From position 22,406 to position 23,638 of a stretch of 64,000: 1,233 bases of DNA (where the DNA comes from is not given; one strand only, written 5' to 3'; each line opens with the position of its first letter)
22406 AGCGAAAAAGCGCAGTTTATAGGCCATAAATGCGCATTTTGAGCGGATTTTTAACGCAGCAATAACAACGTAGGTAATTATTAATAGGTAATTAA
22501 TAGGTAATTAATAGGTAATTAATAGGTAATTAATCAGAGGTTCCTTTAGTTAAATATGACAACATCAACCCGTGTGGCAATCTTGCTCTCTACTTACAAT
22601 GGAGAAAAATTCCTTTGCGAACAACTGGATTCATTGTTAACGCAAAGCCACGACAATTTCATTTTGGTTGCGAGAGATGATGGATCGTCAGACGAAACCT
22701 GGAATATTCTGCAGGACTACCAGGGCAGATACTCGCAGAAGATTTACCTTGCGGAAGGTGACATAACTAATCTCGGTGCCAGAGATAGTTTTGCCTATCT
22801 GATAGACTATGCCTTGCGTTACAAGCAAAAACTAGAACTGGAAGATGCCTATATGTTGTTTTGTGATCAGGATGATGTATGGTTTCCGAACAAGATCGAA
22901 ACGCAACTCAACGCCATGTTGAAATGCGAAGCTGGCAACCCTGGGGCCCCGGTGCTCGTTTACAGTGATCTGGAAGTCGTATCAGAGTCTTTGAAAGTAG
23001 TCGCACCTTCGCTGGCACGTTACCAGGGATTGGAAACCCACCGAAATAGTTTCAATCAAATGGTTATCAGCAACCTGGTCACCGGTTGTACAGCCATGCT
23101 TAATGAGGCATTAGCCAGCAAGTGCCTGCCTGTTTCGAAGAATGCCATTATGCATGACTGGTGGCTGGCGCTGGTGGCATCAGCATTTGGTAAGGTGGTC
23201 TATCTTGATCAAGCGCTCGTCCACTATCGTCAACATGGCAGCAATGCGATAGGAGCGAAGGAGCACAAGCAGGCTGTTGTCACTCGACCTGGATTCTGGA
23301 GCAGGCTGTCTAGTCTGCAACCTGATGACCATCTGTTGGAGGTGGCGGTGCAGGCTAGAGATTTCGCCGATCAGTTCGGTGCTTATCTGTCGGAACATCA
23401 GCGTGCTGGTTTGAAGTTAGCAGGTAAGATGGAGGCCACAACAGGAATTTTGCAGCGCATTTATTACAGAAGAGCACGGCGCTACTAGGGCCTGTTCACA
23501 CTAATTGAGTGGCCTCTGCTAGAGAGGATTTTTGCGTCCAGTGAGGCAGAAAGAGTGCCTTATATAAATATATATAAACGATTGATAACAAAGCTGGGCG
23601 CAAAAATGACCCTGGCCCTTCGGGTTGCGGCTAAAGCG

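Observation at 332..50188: MITE-A orientation is locked to the direction of local transcription (12 of 12 informative sites)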

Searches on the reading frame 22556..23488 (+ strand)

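Call 25: search_protein_families(library=ncbifam, proteins=[window:22556-23488:+], max_evalue=0.001)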
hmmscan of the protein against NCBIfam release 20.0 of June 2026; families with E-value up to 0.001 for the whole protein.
window:22556-23488:+ (310 aa): 8 families
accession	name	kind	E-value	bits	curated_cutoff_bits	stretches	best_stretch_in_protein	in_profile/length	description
NF047683.1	TeichurnBiosyTuaG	equivalog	8.7e-13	48.5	400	1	4-238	5-216/252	teichuronic acid biosynthesis protein TuaG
NF053739.1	GlytfEpsEBac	equivalog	1.8e-10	40.3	450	1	6-119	2-105/265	glycosyltransferase EpsE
NF007482.0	PRK10073.1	equivalog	1e-08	34.6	423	1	2-67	3-68/334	glycosyltransferase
TIGR03937.1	PgaC_IcaA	equivalog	1.6e-05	24.1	422.3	1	5-60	45-100/407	poly-beta-1,6-N-acetyl-D-glucosamine synthase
NF050050.1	ProtGlycPglI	equivalog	2.9e-05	23.6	500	1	6-66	3-63/306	GalNAc(5)-diNAcBac-PP-undecaprenol beta-1,3-glucosyltransferase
NF038302.1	EPS_HpsE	equivalog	4.7e-05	22.5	300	1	7-65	3-64/307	hormogonium polysaccharide biosynthesis glycosyltransferase HpsE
NF007453.0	PRK10018.1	equivalog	0.00015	21.5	382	1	3-207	4-190/280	colanic acid biosynthesis glycosyltransferase WcaA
TIGR04017.1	WcaA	equivalog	0.00019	21.1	495.75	1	5-191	5-176/279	colanic acid biosynthesis glycosyltransferase WcaA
